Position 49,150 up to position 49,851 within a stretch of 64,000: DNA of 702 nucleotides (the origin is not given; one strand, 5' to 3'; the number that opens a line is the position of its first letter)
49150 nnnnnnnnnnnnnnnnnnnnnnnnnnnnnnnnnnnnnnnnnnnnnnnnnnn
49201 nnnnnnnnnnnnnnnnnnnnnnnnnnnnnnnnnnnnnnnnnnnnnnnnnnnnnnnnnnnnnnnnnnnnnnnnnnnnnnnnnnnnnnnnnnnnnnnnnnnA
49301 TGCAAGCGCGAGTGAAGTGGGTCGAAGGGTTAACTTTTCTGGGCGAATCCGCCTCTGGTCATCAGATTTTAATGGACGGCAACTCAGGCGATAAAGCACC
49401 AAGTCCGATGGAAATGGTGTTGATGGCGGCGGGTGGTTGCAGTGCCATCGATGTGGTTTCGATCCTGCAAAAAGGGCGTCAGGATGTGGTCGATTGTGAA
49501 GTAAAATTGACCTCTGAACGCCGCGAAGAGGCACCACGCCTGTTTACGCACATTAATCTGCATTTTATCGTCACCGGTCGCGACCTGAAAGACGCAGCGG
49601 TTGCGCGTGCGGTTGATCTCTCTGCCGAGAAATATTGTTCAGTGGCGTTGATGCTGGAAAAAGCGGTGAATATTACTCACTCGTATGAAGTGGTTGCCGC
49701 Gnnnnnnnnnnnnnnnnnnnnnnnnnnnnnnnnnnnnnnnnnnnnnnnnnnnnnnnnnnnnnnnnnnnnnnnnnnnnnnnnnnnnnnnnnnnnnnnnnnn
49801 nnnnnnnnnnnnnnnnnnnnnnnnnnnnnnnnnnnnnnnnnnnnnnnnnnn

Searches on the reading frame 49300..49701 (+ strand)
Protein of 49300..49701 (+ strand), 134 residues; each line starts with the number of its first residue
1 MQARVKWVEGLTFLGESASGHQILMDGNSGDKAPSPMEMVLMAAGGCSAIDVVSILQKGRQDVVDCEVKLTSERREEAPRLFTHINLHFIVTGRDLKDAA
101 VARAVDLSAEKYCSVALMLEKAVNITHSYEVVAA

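Call 8: find_related_loci(query=window:49300-49701:+, collection=genome_contigs, flank=1500)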
Query window:49300-49701:+ (134 aa) in genome_contigs; peptide patterns used: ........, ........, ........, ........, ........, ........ (x = any residue, [..] = any of these).
600 stretches matched a pattern (row limit reached: there are more); 466 encode a relative of the query (tblastn E <= 1e-3); the best 80 are kept; 80 distinct loci.
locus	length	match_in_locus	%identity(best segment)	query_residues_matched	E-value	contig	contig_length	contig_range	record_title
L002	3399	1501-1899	100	1-133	1e-88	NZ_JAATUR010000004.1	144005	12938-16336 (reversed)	Escherichia coli strain SCPM-O-B-8794 4length=144005, whole genome shotgun sequence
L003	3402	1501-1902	99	1-134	1e-87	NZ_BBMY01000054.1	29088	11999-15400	Escherichia albertii NBRC 107761 = DSM 17582 strain NBRC 107761, whole genome shotgun sequence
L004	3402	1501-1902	96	1-134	2e-87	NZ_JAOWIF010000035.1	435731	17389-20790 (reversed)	Citrobacter sp. Cu233 228, whole genome shotgun sequence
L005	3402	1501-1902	96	1-134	6e-87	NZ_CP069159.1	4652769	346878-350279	Citrobacter sp. R56 chromosome, complete genome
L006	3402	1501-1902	96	1-134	7e-87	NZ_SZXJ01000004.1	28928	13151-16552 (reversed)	Citrobacter sp. wls619 contig36, whole genome shotgun sequence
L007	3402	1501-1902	96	1-134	1e-86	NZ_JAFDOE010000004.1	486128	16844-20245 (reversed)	Citrobacter sp. FP75 contig4, whole genome shotgun sequence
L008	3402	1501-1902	96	1-134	2e-86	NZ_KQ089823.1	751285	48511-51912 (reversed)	Citrobacter sp. MGH106 aetzL-supercont1.2, whole genome shotgun sequence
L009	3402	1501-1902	96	1-134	1e-86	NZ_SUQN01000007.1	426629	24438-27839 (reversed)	Citrobacter gillenii strain UMG736 UMG736_7, whole genome shotgun sequence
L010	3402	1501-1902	96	1-134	3e-86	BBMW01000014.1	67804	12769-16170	Citrobacter werkmanii NBRC 105721 DNA, contig: CIWKM14, whole genome shotgun sequence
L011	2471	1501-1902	96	1-134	4e-87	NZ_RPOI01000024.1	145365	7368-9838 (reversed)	Citrobacter youngae strain CCUG 30791 citrobacter_youngae_CCUG30791T_0000024, whole genome shotgun sequence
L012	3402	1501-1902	96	1-134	3e-86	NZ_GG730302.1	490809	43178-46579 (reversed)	Citrobacter youngae ATCC 29220 Scfld3, whole genome shotgun sequence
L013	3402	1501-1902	96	1-134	4e-86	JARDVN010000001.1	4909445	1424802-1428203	Citrobacter amalonaticus strain AUH_CA_2023_1 contig_2, whole genome shotgun sequence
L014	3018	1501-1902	96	1-134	1e-86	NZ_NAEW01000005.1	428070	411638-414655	Citrobacter braakii strain ATCC 51113 CbraakiiATCC_L001_NODE_5_length_428070__31.4777, whole genome shotgun sequence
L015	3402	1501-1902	96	1-134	2e-86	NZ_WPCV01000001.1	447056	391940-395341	Citrobacter sp. On2M On2M_1, whole genome shotgun sequence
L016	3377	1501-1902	94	1-134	1e-85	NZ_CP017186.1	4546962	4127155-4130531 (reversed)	Enterobacter hormaechei subsp. hoffmannii strain DSM 14563 chromosome, complete genome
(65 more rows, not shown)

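Call 30: find_homologous_proteins(query=window:49300-49701:+, max_evalue=1e-20)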
Query window:49300-49701:+ (134 aa): 3643 proteins with E <= 1e-20 among 4312 candidates; the best 120 are listed.
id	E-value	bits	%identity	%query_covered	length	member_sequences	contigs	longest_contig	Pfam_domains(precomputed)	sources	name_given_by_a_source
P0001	3.5e-79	280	99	100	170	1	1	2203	PF02566.25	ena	-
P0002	9.3e-79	279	99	100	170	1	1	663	PF02566.25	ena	-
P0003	2.4e-77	275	98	98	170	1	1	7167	PF02566.25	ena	-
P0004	1.4e-76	272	95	100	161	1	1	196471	PF02566.25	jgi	-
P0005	6.1e-76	270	93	100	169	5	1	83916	PF02566.25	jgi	jgi:putative redox protein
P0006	6.4e-76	270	96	100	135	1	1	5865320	PF02566.25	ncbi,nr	ncbi:OsmC family protein [Escherichia coli]|nr:OsmC family protein [Escherichia coli]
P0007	7.2e-76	270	93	100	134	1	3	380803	PF02566.25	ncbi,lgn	ncbi:OsmC family protein [Salmonella enterica]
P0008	9.9e-76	269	93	100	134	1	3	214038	PF02566.25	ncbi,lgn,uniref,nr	ncbi:OsmC family protein [Salmonella enterica]|uniref:OsmC family protein n=1 Tax=Salmonella enteric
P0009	1.0e-75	269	94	100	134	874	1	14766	PF02566.25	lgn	-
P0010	1.0e-75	269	93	100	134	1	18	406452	PF02566.25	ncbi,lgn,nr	ncbi:OsmC family protein [Salmonella enterica subsp. enterica]|nr:OsmC family protein [Salmonella en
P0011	1.0e-75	269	93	100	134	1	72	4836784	PF02566.25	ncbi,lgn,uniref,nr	ncbi:OsmC family protein [Salmonella enterica]|uniref:OsmC family protein n=1 Tax=Salmonella enteric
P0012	1.4e-75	269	93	100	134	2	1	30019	PF02566.25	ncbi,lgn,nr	ncbi:OsmC family protein [Salmonella enterica]|nr:OsmC family protein [Salmonella enterica]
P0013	1.4e-75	269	93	100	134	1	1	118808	PF02566.25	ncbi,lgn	ncbi:TPA: OsmC family protein [Salmonella enterica subsp. salamae serovar 42:z29:-]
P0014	1.4e-75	269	93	100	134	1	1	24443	PF02566.25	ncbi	-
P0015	1.4e-75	269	93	100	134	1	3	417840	PF02566.25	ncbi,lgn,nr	ncbi:OsmC family protein [Salmonella enterica]|nr:OsmC family protein [Salmonella enterica]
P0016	1.4e-75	269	93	100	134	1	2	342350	PF02566.25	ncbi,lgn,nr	ncbi:TPA: OsmC family protein [Salmonella enterica]|nr:OsmC family protein [Salmonella enterica subs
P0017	1.9e-75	268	93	100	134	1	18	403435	PF02566.25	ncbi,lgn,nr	ncbi:TPA: OsmC family protein [Salmonella enterica]|nr:OsmC family protein [Salmonella enterica subs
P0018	2.0e-75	268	93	100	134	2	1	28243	PF02566.25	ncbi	-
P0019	2.0e-75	268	93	100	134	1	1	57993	PF02566.25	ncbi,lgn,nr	ncbi:OsmC family protein [Salmonella enterica]|nr:OsmC family protein [Salmonella enterica]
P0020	2.3e-75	268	94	100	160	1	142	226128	PF02566.25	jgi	jgi:putative redox protein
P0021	2.6e-75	268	93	100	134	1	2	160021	PF02566.25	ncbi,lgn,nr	ncbi:OsmC family protein [Salmonella enterica]|nr:OsmC family protein [Salmonella enterica]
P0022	2.7e-75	268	93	100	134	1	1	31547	PF02566.25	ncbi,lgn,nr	ncbi:TPA: OsmC family protein [Salmonella enterica subsp. enterica serovar Ball]|nr:OsmC family prot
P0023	2.7e-75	268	93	100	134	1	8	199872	PF02566.25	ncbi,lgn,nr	ncbi:OsmC family protein [Salmonella enterica]|nr:hypothetical protein [Salmonella enterica] EHE1573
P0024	2.7e-75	268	93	100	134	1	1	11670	PF02566.25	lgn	-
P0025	2.8e-75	268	93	100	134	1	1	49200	PF02566.25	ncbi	ncbi:OsmC family protein [Salmonella enterica subsp. enterica]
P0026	3.2e-75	268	93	100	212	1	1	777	PF01814.29,PF02566.25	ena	-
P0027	3.7e-75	267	93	100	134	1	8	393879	PF02566.25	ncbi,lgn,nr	ncbi:OsmC family protein [Salmonella enterica]|nr:OsmC family protein [Salmonella enterica] ECD57355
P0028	3.7e-75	267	93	100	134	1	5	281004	PF02566.25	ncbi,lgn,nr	ncbi:OsmC family protein [Salmonella enterica]|nr:OsmC family protein [Salmonella enterica] EIK40805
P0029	3.7e-75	267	93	100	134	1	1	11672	PF02566.25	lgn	-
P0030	3.8e-75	267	93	100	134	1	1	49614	PF02566.25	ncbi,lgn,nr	ncbi:OsmC family protein [Salmonella enterica subsp. enterica serovar Miami]|nr:OsmC family protein 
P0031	3.8e-75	267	93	100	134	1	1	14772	PF02566.25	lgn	-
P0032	3.8e-75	267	93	100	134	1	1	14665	PF02566.25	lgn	-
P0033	4.3e-75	267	93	100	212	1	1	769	PF02566.25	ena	-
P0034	7.1e-75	267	93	100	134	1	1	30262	PF02566.25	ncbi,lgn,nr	ncbi:OsmC family protein [Salmonella enterica]|nr:OsmC family protein [Salmonella enterica]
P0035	7.3e-75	267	93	100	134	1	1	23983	PF02566.25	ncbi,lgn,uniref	ncbi:OsmC family protein [Salmonella sp. NW1187]|uniref:OsmC family protein n=1 Tax=unclassified Sal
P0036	9.9e-75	266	92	100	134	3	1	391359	PF02566.25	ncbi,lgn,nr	ncbi:OsmC family protein [Salmonella enterica]|nr:OsmC family protein [Salmonella enterica]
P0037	1.0e-74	266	93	100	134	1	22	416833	PF02566.25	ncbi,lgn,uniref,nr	ncbi:TPA: OsmC family protein [Salmonella enterica subsp. enterica serovar Infantis]|uniref:OsmC fam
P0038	1.1e-74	266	92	99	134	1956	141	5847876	PF02566.25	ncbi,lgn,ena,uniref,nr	ncbi:OsmC family protein [Klebsiella grimontii]|uniref:OsmC family protein n=1 Tax=Klebsiella grimon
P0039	1.3e-74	266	93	99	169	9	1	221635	PF02566.25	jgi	jgi:putative redox protein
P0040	2.1e-74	265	96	100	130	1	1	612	PF02566.25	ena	-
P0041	2.1e-74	265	95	100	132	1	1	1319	PF02566.25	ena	-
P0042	5.3e-74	264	93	100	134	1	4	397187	PF02566.25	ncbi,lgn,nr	ncbi:OsmC family protein [Salmonella enterica subsp. enterica]|nr:OsmC family protein [Salmonella en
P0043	5.9e-74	264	92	100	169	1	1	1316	PF02566.25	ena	-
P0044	1.1e-73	263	94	100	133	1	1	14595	PF02566.25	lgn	-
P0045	1.4e-73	262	93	100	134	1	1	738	PF02566.25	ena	-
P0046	2.2e-73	262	99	93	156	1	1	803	PF02566.25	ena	-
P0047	3.8e-73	261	91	100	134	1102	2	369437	PF02566.25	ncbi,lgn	ncbi:OsmC family protein [Klebsiella quasipneumoniae]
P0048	3.8e-73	261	97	94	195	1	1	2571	PF00766.26,PF02566.25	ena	-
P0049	8.7e-73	260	89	100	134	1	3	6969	PF02566.25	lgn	-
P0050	3.2e-72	258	95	100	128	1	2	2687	PF02566.25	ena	-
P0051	4.9e-72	257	88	99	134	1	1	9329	PF02566.25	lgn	-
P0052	6.6e-72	257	91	99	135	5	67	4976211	PF02566.25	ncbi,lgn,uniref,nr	ncbi:hypothetical protein DZA65_04017 [Dickeya dianthicola]|uniref:OsmC family protein n=1 Tax=Dicke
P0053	1.6e-71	256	87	99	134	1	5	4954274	PF02566.25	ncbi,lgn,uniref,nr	ncbi:OsmC family protein [Cedecea davisae]|uniref:OsmC family protein n=1 Tax=Cedecea davisae TaxID=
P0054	1.7e-71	256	90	99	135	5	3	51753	PF02566.25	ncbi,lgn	ncbi:MAG: OsmC family protein [Dickeya sp.]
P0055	2.6e-71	255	89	100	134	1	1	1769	PF02566.25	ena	-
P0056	2.7e-71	255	87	100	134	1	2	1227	PF02566.25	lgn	-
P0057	2.9e-71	255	88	99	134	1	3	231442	PF02566.25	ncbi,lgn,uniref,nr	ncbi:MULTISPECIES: OsmC family protein [Tenebrionibacter/Tenebrionicola group]|uniref:OsmC family pr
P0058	3.0e-71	255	87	99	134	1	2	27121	PF02566.25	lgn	-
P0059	3.0e-71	255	89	98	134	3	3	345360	PF02566.25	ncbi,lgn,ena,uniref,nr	ncbi:OsmC family protein [Citrobacter sp. JGM124]|uniref:OsmC family protein n=1 Tax=Citrobacter sp.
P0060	4.2e-71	254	86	99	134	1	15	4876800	PF02566.25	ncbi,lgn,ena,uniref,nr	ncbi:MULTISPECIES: OsmC family protein [Cedecea]|uniref:OsmC-like protein n=1 Tax=Cedecea davisae DS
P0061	4.3e-71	254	89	99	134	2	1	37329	PF02566.25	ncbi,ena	-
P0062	4.4e-71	254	88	99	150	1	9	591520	PF02566.25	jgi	jgi:putative redox protein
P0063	5.0e-71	254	85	100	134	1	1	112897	PF02566.25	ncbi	-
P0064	7.2e-71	254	87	100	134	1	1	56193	PF02566.25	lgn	-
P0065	1.4e-70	253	87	100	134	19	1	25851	PF02566.25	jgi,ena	-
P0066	1.5e-70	253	86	99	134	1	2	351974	PF02566.25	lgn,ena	-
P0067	1.5e-70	253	86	99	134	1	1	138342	PF02566.25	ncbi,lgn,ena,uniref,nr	ncbi:OsmC family protein [Cedecea davisae]|uniref:OsmC family protein n=1 Tax=Cedecea davisae TaxID=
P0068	1.7e-70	252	89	99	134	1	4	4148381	PF02566.25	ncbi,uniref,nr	ncbi:hypothetical protein ED28_08825 [[Pantoea] beijingensis]|uniref:OsmC family protein n=1 Tax=[Pa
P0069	1.9e-70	252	84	100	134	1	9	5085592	PF02566.25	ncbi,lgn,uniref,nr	ncbi:OsmC family protein [Cedecea neteri]|uniref:OsmC family protein n=1 Tax=Cedecea neteri TaxID=15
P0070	2.1e-70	252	89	99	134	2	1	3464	PF02566.25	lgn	-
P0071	2.2e-70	252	89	99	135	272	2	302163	PF02566.25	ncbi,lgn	-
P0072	3.0e-70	252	89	99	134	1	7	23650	PF02566.25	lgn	-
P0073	3.2e-70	252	89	99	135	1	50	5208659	PF02566.25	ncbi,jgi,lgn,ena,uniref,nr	ncbi:OsmC family protein [Dickeya dadantii]|uniref:Conserved protein n=2 Tax=Dickeya TaxID=204037 Re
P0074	3.6e-70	251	100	88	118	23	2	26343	PF02566.25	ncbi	ncbi:OsmC family protein, partial [Klebsiella pneumoniae]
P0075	4.3e-70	251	86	99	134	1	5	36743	PF02566.25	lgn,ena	-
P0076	4.5e-70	251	88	99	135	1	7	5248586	PF02566.25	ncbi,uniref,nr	ncbi:OsmC family protein [Dickeya solani]|uniref:OsmC family protein n=1 Tax=Dickeya solani TaxID=10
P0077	4.8e-70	251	88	99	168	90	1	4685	PF02566.25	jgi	-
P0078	6.0e-70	251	86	99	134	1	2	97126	PF02566.25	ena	-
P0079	6.0e-70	251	91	100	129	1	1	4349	PF02566.25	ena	-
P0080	6.0e-70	251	86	99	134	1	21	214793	PF02566.25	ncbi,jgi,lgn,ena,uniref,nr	ncbi:OsmC family protein [Tatumella sp. UCD-D_suzukii]|uniref:OsmC family protein n=1 Tax=Tatumella 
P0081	6.7e-70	251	89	100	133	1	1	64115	PF02566.25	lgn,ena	-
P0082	6.7e-70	251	84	100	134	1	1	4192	PF02566.25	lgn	-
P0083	7.0e-70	250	84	100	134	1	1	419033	PF02566.25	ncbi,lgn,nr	ncbi:OsmC family protein [Klebsiella sp. Ap-873]|nr:OsmC family protein [Klebsiella sp. Ap-873]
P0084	8.9e-70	250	93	100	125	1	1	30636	PF02566.25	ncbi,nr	ncbi:MAG: OsmC family protein [Escherichia coli]|nr:OsmC family protein [Escherichia coli]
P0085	9.2e-70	250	89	99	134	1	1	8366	PF02566.25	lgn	-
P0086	1.2e-69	250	87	99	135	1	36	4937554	PF02566.25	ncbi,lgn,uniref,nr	ncbi:OsmC family protein [Dickeya solani]|uniref:OsmC family protein n=1 Tax=Dickeya solani D s0432-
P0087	1.2e-69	250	87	99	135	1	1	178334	PF02566.25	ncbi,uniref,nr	ncbi:OsmC family protein [Dickeya sp. CFBP 2040]|uniref:OsmC family protein n=1 Tax=Dickeya sp. CFBP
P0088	1.3e-69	250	84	100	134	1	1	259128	PF02566.25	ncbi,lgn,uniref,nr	ncbi:OsmC family protein [Cedecea sp. NFIX57]|uniref:OsmC family protein n=1 Tax=Cedecea sp. NFIX57 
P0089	1.3e-69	250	87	100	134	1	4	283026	PF02566.25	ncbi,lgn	-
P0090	1.5e-69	249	88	99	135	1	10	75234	PF02566.25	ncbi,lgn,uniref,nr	ncbi:OsmC family protein [Hafnia alvei]|uniref:OsmC family protein n=1 Tax=Hafnia alvei TaxID=569 Re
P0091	1.6e-69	249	86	99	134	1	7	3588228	PF02566.25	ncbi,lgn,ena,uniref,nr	ncbi:OsmC family protein [Tatumella ptyseos]|uniref:OsmC/Ohr family protein n=2 Tax=Tatumella ptyseo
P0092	1.7e-69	249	86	99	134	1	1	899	PF02566.25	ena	-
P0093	1.7e-69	249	88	99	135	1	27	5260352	PF02566.25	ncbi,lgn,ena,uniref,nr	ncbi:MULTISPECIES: OsmC family protein [Dickeya]|uniref:OsmC family protein n=1 Tax=Dickeya fangzhon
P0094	1.7e-69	249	87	99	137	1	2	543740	PF02566.25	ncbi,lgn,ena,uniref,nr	ncbi:OsmC family protein [Erwinia sp. MMLR14_017]|uniref:OsmC family protein n=1 Tax=Erwinia sp. MML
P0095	2.1e-69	249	88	99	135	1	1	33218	PF02566.25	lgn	-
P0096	2.1e-69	249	87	99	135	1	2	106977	PF02566.25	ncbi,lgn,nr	ncbi:OsmC family protein [Escherichia coli]|nr:OsmC family protein [Escherichia coli]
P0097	2.2e-69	249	86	99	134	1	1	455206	PF02566.25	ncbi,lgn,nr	ncbi:hypothetical protein CIG19_10675 [Enterobacterales bacterium CwR94]|nr:hypothetical protein CIG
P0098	2.2e-69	249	86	99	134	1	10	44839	PF02566.25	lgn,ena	-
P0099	2.8e-69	248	86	99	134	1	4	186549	PF02566.25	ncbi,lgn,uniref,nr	ncbi:OsmC family protein [Erwinia psidii]|uniref:OsmC family protein n=1 Tax=Erwinia psidii TaxID=69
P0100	2.9e-69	248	87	99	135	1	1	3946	PF02566.25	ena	-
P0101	3.0e-69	248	86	98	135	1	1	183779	PF02566.25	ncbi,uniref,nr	ncbi:OsmC family protein [Affinibrenneria salicis]|uniref:OsmC family protein n=1 Tax=Affinibrenneri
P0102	3.2e-69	248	86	99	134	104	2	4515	PF02566.25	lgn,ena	-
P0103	3.2e-69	248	86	99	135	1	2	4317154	PF02566.25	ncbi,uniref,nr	ncbi:OsmC family protein [Dickeya poaceiphila]|uniref:OsmC family protein n=1 Tax=Dickeya poaceiphil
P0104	3.7e-69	248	87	99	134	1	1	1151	PF02566.25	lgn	-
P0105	3.7e-69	248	87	99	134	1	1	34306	PF02566.25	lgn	-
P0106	4.0e-69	248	87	99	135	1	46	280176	PF02566.25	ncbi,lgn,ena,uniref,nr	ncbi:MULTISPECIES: OsmC family protein [Hafnia]|uniref:OsmC family protein n=1 Tax=Hafnia paralvei T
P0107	4.0e-69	248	87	99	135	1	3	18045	PF02566.25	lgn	-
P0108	4.0e-69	248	87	99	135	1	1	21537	PF02566.25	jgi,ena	-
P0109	4.0e-69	248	87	99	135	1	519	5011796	PF02566.25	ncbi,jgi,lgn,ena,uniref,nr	ncbi:MAG: OsmC family protein [Enterobacterales bacterium]|jgi:putative redox protein|uniref:OsmC fa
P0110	4.2e-69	248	85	99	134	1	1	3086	PF02566.25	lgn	-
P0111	4.5e-69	248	87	99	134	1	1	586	PF02566.25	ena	-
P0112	5.4e-69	248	87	99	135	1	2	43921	PF02566.25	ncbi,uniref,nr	ncbi:OsmC family protein [Dickeya undicola]|uniref:OsmC family protein n=1 Tax=Dickeya undicola TaxI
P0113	5.4e-69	248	87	99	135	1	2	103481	PF02566.25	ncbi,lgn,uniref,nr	ncbi:OsmC family protein [Dickeya undicola]|uniref:OsmC family protein n=1 Tax=Dickeya undicola TaxI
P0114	5.6e-69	248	86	99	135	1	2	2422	PF02566.25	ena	-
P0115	5.6e-69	248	84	99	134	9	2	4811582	PF02566.25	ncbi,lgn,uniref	ncbi:OsmC family protein [Cedecea sp. MMO-103]|uniref:OsmC family protein n=1 Tax=Cedecea sp. MMO-10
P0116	6.6e-69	247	87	99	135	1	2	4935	PF02566.25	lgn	-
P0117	7.7e-69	247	87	99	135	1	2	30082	PF02566.25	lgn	-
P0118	7.8e-69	247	87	99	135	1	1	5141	PF02566.25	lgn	-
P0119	8.2e-69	247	85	99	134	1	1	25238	PF02566.25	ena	-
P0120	1.0e-68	247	88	99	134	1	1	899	PF02566.25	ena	-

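Call 31: find_encoding_contigs(protein=P0073, flank=1200, max_places=1)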
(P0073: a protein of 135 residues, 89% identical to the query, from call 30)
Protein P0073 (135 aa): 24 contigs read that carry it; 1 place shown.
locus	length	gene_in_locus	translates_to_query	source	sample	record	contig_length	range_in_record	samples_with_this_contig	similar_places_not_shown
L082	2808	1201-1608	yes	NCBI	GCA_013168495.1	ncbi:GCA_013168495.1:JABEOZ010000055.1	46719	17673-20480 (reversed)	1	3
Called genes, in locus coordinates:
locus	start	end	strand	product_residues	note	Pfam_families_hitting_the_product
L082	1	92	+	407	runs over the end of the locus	PF00202:Aminotran_3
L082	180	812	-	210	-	PF00027:cNMP_binding, PF13545:HTH_Crp_2, PF00325:Crp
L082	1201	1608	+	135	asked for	PF02566:OsmC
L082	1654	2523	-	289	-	PF00485:PRK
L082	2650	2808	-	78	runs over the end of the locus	PF06794:UPF0270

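Call 32: find_encoding_contigs(protein=P0106, flank=1200, max_places=1)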
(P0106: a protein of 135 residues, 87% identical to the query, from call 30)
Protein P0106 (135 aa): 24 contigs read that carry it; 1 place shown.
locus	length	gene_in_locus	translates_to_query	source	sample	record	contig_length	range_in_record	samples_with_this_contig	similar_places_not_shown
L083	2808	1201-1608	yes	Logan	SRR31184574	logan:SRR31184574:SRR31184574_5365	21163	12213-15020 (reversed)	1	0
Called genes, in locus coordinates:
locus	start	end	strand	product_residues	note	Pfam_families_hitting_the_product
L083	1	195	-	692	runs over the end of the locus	PF12805:FUSC-like, PF04632:FUSC, PF13515:FUSC_2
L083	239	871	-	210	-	PF00027:cNMP_binding, PF13545:HTH_Crp_2, PF00325:Crp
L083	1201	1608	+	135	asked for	PF02566:OsmC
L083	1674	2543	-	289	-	PF00485:PRK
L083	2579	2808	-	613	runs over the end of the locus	PF13687:DUF4153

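Call 33: find_encoding_contigs(protein=P0091, flank=1200, max_places=1)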
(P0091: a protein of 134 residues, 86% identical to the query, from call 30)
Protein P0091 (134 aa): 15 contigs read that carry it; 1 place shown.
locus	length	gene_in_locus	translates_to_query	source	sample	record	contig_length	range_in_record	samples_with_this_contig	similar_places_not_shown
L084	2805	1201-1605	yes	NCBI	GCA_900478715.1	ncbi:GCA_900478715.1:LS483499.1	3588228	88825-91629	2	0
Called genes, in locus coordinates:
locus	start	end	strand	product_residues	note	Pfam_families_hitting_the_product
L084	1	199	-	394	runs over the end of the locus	PF12805:FUSC-like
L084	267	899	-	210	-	PF00027:cNMP_binding, PF13545:HTH_Crp_2, PF00325:Crp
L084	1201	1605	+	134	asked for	PF02566:OsmC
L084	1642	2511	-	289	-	PF00485:PRK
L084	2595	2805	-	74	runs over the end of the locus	PF06794:UPF0270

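Call 34: find_encoding_contigs(protein=P0109, flank=1200, max_places=2)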
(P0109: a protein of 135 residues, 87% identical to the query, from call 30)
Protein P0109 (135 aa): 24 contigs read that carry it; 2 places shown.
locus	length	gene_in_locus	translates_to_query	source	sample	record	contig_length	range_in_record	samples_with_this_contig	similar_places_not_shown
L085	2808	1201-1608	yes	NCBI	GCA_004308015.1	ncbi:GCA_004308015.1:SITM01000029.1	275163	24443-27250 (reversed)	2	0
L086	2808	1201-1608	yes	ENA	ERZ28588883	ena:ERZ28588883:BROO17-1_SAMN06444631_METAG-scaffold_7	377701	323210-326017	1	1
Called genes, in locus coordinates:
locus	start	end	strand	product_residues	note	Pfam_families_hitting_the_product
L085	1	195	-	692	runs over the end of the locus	PF12805:FUSC-like, PF04632:FUSC, PF13515:FUSC_2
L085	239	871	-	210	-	PF00027:cNMP_binding, PF13545:HTH_Crp_2, PF00325:Crp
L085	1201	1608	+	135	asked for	PF02566:OsmC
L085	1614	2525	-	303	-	PF00126:HTH_1, PF03466:LysR_substrate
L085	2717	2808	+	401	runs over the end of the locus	PF07690:MFS_1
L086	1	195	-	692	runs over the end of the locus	PF12805:FUSC-like, PF04632:FUSC, PF13515:FUSC_2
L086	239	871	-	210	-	PF00027:cNMP_binding, PF13545:HTH_Crp_2, PF00325:Crp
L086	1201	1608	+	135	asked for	PF02566:OsmC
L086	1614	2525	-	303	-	PF00126:HTH_1, PF03466:LysR_substrate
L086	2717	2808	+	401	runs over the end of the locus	PF07690:MFS_1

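Call 35: find_encoding_contigs(protein=P0099, flank=1200, max_places=1)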
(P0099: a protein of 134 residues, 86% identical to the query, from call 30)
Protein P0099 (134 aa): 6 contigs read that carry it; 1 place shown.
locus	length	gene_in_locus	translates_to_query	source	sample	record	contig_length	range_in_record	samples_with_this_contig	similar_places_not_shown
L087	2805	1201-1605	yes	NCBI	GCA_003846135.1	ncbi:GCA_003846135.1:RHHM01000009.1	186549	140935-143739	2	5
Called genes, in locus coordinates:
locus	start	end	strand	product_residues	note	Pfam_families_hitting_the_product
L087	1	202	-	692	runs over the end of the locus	PF12805:FUSC-like, PF04632:FUSC, PF13515:FUSC_2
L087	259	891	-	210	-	PF00027:cNMP_binding, PF13545:HTH_Crp_2, PF00325:Crp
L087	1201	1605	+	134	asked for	PF02566:OsmC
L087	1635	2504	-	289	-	PF00485:PRK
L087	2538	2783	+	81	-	-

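Call 36: find_encoding_contigs(protein=P0011, flank=1200, max_places=1)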
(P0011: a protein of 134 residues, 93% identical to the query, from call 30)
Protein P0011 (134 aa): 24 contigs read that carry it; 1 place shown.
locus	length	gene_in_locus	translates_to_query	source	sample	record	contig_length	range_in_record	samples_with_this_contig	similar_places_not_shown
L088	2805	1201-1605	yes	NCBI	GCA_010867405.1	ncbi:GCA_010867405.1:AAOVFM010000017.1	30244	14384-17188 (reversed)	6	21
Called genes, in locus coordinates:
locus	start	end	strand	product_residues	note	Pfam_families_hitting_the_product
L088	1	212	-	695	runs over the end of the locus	PF12805:FUSC-like, PF04632:FUSC, PF13515:FUSC_2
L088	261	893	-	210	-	PF00027:cNMP_binding, PF13545:HTH_Crp_2, PF00325:Crp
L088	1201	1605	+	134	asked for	PF02566:OsmC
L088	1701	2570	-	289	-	PF00485:PRK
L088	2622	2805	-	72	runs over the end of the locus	PF06794:UPF0270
